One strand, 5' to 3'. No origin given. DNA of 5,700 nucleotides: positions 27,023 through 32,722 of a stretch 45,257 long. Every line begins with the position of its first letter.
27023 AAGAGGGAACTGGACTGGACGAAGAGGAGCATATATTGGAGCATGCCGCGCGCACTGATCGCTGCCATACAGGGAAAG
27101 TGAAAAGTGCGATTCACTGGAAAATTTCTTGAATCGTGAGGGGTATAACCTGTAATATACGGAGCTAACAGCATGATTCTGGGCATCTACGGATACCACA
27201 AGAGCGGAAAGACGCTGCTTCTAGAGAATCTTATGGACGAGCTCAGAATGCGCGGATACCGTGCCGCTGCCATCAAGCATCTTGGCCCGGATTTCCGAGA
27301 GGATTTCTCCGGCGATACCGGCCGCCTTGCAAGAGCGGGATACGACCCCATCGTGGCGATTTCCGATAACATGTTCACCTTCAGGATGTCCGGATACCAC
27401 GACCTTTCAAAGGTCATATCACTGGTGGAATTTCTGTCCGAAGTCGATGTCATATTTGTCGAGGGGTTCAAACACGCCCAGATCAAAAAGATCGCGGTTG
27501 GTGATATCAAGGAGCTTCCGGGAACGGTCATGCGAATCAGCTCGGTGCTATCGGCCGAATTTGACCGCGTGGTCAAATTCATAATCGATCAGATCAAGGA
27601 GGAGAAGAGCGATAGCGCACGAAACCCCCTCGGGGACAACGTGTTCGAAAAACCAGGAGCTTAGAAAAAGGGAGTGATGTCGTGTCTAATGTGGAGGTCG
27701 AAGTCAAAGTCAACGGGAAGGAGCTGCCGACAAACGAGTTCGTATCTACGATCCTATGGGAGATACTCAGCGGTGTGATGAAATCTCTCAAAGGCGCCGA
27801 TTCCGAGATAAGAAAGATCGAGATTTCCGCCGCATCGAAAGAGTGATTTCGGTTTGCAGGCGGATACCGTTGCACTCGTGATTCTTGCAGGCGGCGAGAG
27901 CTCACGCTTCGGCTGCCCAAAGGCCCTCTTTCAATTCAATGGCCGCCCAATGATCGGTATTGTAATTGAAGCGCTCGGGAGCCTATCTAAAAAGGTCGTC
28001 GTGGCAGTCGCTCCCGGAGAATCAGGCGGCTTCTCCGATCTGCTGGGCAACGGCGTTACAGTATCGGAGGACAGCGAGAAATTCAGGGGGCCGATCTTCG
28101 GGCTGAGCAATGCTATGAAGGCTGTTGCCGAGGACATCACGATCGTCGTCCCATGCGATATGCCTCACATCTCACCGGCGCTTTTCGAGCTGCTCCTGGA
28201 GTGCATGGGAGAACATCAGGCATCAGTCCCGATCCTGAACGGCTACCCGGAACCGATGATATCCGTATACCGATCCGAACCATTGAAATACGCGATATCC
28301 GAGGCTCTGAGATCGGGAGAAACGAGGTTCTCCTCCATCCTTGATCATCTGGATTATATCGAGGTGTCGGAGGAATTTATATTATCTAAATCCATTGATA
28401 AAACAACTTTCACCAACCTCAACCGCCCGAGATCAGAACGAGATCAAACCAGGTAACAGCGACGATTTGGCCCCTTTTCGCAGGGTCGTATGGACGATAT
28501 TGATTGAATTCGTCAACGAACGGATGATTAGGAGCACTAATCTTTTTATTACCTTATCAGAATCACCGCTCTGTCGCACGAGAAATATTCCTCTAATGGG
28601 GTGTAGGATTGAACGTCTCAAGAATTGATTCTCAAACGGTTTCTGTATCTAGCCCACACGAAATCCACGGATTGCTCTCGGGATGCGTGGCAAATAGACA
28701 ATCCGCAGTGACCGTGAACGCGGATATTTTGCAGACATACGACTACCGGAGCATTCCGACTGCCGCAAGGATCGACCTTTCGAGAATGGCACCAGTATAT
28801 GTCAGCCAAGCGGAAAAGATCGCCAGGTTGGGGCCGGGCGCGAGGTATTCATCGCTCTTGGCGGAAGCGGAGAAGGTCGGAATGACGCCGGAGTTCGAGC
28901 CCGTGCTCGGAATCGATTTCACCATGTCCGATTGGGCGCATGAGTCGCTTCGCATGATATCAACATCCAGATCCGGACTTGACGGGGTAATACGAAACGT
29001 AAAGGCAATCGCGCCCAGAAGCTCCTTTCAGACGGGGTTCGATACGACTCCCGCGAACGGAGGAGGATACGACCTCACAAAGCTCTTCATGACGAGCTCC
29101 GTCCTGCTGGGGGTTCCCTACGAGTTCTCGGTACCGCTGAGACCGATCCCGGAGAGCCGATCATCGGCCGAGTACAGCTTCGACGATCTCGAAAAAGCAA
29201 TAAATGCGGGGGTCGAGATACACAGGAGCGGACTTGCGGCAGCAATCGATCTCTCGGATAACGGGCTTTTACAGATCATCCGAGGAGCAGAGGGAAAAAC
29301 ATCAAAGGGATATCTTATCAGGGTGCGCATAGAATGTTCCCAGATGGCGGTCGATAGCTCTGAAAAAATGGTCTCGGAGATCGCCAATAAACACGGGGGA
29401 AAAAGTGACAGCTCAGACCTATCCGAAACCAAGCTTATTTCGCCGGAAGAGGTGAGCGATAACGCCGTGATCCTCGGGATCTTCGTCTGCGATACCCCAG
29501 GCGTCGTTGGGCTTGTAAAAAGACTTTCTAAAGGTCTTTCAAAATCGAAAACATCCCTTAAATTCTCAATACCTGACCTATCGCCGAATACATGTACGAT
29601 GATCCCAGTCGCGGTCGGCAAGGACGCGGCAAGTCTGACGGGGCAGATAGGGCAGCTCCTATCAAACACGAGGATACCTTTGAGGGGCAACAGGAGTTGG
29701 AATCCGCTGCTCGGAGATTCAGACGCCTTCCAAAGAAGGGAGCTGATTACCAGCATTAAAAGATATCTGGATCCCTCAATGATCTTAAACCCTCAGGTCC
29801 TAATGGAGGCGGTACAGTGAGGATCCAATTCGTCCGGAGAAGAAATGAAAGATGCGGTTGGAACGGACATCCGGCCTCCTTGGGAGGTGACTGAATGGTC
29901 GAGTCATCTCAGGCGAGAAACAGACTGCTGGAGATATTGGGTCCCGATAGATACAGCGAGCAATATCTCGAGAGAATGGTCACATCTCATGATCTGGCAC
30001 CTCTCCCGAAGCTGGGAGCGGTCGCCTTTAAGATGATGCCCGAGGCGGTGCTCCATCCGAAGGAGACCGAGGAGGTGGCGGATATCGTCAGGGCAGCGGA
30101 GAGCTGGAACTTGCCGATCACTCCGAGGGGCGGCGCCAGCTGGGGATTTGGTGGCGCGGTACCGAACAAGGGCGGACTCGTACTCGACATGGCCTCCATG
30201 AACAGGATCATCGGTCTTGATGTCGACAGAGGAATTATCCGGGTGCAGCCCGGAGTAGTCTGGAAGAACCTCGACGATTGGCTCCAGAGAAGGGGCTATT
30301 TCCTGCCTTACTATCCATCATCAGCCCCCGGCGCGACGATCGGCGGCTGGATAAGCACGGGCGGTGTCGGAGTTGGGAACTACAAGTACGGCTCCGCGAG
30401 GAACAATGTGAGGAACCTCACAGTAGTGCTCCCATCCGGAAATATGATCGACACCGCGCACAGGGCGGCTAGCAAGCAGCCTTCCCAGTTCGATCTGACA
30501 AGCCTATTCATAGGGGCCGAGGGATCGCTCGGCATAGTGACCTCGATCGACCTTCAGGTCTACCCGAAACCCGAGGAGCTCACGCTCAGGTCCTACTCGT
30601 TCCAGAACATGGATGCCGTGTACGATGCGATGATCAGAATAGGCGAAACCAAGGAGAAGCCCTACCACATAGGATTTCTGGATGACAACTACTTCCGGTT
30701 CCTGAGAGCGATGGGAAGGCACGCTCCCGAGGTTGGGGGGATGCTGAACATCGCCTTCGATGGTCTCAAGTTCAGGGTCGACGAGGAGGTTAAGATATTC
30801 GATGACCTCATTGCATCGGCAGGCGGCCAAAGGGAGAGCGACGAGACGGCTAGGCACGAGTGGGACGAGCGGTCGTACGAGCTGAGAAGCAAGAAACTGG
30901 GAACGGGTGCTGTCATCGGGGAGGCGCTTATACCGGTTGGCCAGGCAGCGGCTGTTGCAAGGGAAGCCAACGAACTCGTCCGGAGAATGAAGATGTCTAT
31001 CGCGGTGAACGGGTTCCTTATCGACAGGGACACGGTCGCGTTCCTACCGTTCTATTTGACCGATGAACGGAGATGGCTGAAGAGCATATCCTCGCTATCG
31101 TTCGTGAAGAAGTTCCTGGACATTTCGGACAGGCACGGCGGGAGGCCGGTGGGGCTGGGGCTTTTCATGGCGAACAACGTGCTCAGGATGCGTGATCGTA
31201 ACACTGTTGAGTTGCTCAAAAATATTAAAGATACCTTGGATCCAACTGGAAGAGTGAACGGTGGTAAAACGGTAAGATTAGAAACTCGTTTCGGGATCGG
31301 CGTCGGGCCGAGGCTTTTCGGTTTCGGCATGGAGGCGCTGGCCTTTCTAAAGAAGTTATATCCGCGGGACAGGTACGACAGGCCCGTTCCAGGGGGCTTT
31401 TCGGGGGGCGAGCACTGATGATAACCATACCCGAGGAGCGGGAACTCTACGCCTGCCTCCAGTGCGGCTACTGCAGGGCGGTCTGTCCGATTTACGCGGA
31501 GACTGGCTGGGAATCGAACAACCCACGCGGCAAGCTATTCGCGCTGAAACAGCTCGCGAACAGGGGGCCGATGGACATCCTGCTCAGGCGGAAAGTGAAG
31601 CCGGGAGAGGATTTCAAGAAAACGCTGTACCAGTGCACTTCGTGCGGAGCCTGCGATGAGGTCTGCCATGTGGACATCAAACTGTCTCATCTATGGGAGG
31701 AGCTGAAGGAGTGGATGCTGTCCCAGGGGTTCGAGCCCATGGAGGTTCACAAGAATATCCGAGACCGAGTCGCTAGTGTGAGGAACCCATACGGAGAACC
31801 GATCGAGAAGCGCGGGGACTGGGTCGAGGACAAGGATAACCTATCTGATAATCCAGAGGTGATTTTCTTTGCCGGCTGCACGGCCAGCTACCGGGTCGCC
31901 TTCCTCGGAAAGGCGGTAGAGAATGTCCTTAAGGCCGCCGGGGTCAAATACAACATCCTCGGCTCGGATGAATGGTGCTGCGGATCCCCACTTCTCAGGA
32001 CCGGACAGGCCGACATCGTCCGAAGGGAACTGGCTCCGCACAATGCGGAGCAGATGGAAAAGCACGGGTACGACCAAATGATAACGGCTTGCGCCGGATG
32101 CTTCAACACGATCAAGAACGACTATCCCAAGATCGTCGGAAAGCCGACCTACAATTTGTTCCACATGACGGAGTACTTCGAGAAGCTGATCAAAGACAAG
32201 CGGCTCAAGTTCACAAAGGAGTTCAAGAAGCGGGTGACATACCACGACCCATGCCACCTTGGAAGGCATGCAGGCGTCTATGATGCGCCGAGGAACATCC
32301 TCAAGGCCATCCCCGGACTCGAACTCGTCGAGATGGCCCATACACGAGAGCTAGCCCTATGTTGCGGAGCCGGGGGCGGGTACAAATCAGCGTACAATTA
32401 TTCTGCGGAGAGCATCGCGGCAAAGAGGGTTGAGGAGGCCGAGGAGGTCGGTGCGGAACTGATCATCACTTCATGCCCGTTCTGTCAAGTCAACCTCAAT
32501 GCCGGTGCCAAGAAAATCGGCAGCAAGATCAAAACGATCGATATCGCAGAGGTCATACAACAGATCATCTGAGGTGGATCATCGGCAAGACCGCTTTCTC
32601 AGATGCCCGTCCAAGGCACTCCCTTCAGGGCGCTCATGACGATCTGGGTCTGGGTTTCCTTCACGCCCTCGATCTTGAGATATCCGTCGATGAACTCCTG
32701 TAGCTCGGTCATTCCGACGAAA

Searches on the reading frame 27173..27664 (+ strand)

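Call 11: search_protein_families(library=pfam, proteins=[window:27173-27664:+], max_evalue=0.0001)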
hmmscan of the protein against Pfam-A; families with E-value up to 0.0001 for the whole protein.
window:27173-27664:+ (163 aa): 1 family
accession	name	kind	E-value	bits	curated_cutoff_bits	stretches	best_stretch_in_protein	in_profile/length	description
PF03205.20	MobB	-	3.6e-21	75.9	26.6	1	2-109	1-109/133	Molybdopterin guanine dinucleotide synthesis protein B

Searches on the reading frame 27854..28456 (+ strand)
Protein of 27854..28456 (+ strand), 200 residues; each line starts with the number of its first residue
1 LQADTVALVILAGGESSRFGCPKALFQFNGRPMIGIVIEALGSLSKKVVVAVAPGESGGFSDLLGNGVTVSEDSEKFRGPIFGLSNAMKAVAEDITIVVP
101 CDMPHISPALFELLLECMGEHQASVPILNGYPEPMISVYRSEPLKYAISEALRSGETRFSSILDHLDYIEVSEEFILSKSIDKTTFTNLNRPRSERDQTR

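Call 11: search_protein_families(library=pfam, proteins=[window:27854-28456:+], max_evalue=0.0001)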
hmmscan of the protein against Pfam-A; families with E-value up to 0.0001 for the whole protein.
window:27854-28456:+ (200 aa): 2 families
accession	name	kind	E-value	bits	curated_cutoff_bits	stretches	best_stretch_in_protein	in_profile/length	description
PF12804.13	NTP_transf_3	-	7.1e-28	98.2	27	1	9-160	2-151/160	MobA-like NTP transferase domain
PF01128.25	IspD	-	3.4e-05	24.1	27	0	6-99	1-96/221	2-C-methyl-D-erythritol 4-phosphate cytidylyltransferase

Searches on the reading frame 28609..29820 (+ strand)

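Call 11: search_protein_families(library=pfam, proteins=[window:28609-29820:+], max_evalue=0.0001)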
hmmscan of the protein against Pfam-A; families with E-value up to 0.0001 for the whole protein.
window:28609-29820:+ (403 aa): 1 family
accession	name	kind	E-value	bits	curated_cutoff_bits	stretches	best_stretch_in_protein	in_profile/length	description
PF02913.24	FAD-oxidase_C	-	3.9e-06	27.2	21.2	0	180-266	1-94/248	FAD linked oxidases, C-terminal domain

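Call 52: search_protein_families(library=ncbifam, proteins=[window:28609-29820:+], max_evalue=0.00001)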
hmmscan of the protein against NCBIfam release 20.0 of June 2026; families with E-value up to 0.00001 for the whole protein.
window:28609-29820:+ (403 aa): 1 family
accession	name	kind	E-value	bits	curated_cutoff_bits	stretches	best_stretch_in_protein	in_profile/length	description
TIGR00387.1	glcD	equivalog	5.1e-12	45.3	567.9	1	151-278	144-275/413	glycolate oxidase subunit GlcD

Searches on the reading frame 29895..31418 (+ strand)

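Call 11: search_protein_families(library=pfam, proteins=[window:29895-31418:+], max_evalue=0.0001)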
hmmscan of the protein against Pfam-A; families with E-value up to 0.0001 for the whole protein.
window:29895-31418:+ (507 aa): 2 families
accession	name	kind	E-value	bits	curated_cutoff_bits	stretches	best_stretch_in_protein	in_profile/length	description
PF01565.28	FAD_binding_4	-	7.8e-40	136.2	26.4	1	49-187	1-138/139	FAD binding domain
PF02913.24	FAD-oxidase_C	-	1.1e-15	58.4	21.2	1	226-458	2-247/248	FAD linked oxidases, C-terminal domain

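Call 52: search_protein_families(library=ncbifam, proteins=[window:29895-31418:+], max_evalue=0.00001)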
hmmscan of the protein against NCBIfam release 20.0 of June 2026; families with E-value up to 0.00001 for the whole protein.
window:29895-31418:+ (507 aa): 11 families
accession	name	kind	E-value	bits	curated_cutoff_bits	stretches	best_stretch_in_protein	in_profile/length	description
TIGR00387.1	glcD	equivalog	5.6e-53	180.3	567.9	1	52-458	1-413/413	glycolate oxidase subunit GlcD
NF049975.1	2HglutDHaseYdiJ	equivalog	2.8e-31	108.2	1350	1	45-191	48-196/1018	D-2-hydroxyglutarate dehydrogenase YdiJ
NF008408.0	PRK11230.1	equivalog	1.1e-30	106.6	897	1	25-461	32-473/499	glycolate oxidase subunit GlcD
NF008439.0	PRK11282.1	equivalog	1e-17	64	284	1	57-242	7-190/358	glycolate oxidase subunit GlcE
NF053785.1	DcplphribOxDprE1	equivalog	1.4e-15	57.5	500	1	51-263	17-221/449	decaprenylphosphoryl-beta-D-ribose oxidase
TIGR01679.1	bact_FAD_ox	subfamily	3.7e-12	45.9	292.25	1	47-225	10-175/419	FAD-linked oxidoreductase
TIGR01678.1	FAD_lactone_ox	subfamily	3.8e-12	45.9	396.8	1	43-225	9-181/438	sugar 1,4-lactone oxidase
NF041227.1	BagG_FevA2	exception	1.2e-08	34.1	850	1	56-224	53-209/455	bagremycin/ferroverdin biosynthesis FAD-dependent oxygenase BagG/FevA2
TIGR01676.1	GLDHase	equivalog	8.8e-08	31.4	458.25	1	50-234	63-236/541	L-galactonolactone dehydrogenase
TIGR01677.1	pln_FAD_oxido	subfamily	2e-07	29.9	383.1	1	51-254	36-241/560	FAD-dependent oxidoreductase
NF041226.1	BagK_FevA1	equivalog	7.1e-07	28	800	1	48-226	40-207/453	bagremycin/ferroverdin biosynthesis FAD-dependent oxygenase BagK/FevA1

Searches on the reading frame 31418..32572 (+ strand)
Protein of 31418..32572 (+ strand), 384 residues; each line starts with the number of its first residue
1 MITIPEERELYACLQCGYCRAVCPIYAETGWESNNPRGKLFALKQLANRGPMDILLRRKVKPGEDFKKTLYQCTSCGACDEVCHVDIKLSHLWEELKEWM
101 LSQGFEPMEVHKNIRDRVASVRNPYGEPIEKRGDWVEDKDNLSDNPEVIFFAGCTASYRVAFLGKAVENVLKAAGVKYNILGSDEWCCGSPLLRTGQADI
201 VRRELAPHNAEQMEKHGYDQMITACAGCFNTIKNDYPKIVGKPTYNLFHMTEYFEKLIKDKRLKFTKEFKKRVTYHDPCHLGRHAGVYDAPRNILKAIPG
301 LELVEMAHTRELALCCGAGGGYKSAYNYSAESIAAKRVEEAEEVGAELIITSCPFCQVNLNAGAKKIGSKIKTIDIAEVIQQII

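Call 11: search_protein_families(library=pfam, proteins=[window:31418-32572:+], max_evalue=0.0001)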
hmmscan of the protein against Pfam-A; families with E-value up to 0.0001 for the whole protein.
window:31418-32572:+ (384 aa): 5 families
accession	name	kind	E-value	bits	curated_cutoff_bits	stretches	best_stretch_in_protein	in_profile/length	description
PF02754.22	CCG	-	1.2e-43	147.5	20.6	2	273-360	1-84/85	Cysteine-rich domain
PF13183.11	Fer4_8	-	2.1e-13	51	27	1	9-87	1-68/68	4Fe-4S dicluster domain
PF13534.11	Fer4_17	-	2.4e-09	38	22.2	1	12-87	1-60/61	4Fe-4S dicluster domain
PF12838.12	Fer4_7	-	3.5e-07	31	27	1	13-87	2-52/52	4Fe-4S dicluster domain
PF13237.11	Fer4_10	-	7.8e-05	23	25.5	1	11-83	7-52/53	4Fe-4S dicluster domain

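Call 52: search_protein_families(library=ncbifam, proteins=[window:31418-32572:+], max_evalue=0.00001)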
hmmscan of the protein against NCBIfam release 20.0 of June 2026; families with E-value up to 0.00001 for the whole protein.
window:31418-32572:+ (384 aa): 16 families
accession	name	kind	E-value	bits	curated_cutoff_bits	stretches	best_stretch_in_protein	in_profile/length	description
NF004898.0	PRK06259.1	equivalog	3.5e-78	263.4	385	1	6-383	129-487/488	fumarate reductase (CoM/CoB) subunit TfrB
NF045670.1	quin_L_LdhH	equivalog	1.6e-57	195.3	800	2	143-380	464-705/706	L-lactate dehydrogenase (quinone) large subunit LdhH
NF008369.0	PRK11168.1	equivalog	5.9e-42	144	278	2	143-365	164-385/401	anaerobic glycerol-3-phosphate dehydrogenase subunit C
TIGR03379.1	glycerol3P_GlpC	equivalog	8.6e-32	110.3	279.9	1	146-364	162-381/397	anaerobic glycerol-3-phosphate dehydrogenase subunit GlpC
NF045663.1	diclust_near_Sec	equivalog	3.4e-31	108.1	530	1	67-366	349-624/759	pyridine nucleotide-disulfide oxidoreductase/dicluster-binding protein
NF008434.0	PRK11274.1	equivalog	7.7e-27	94.2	333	2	10-94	22-96/409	glycolate oxidase subunit GlcF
NF045724.1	ferredox_TmcB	equivalog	1e-21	77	735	1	168-382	208-426/430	electron transfer complex ferredoxin TmcB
NF045711.1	sulf_resp_HmcF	equivalog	2e-21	76.4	750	1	241-356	303-421/457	sulfate respiration complex iron-sulfur protein HmcF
TIGR03288.1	CoB_CoM_SS_B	equivalog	1.5e-16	60.5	345.15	1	244-372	115-249/290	CoB--CoM heterodisulfide reductase subunit B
NF045796.1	DsrK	equivalog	2.1e-14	53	400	1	246-325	298-377/453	sulfate reduction electron transfer complex DsrMKJOP subunit DsrK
TIGR00273.1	TIGR00273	equivalog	7.3e-13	48.2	444.8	1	8-109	290-381/432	LutB/LldF family L-lactate oxidation iron-sulfur protein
NF004616.0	PRK05950.1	subfamily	5.8e-07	28.9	228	1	9-103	145-236/238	succinate dehydrogenase iron-sulfur subunit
NF042965.1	MFR_anch_SdhE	equivalog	2e-06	27.5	500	0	315-362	189-234/282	8-methylmenaquinol:fumarate reductase membrane anchor subunit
NF041780.1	hetero_SS_HdrB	equivalog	2.8e-06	26.9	450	0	243-371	128-262/304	ferredoxin:CoB-CoM heterodisulfide reductase subunit HdrB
NF009226.0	PRK12576.1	equivalog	4.8e-06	26.1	344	1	11-127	151-252/317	succinate dehydrogenase/fumarate reductase iron-sulfur subunit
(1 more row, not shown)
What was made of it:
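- An HdrD/TfrB/GlcF-like gene (window 31418-32572; two CCG domains plus a Fer4 dicluster; calls 11, 52) lies about 4-6 kb upstream of nuoA.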
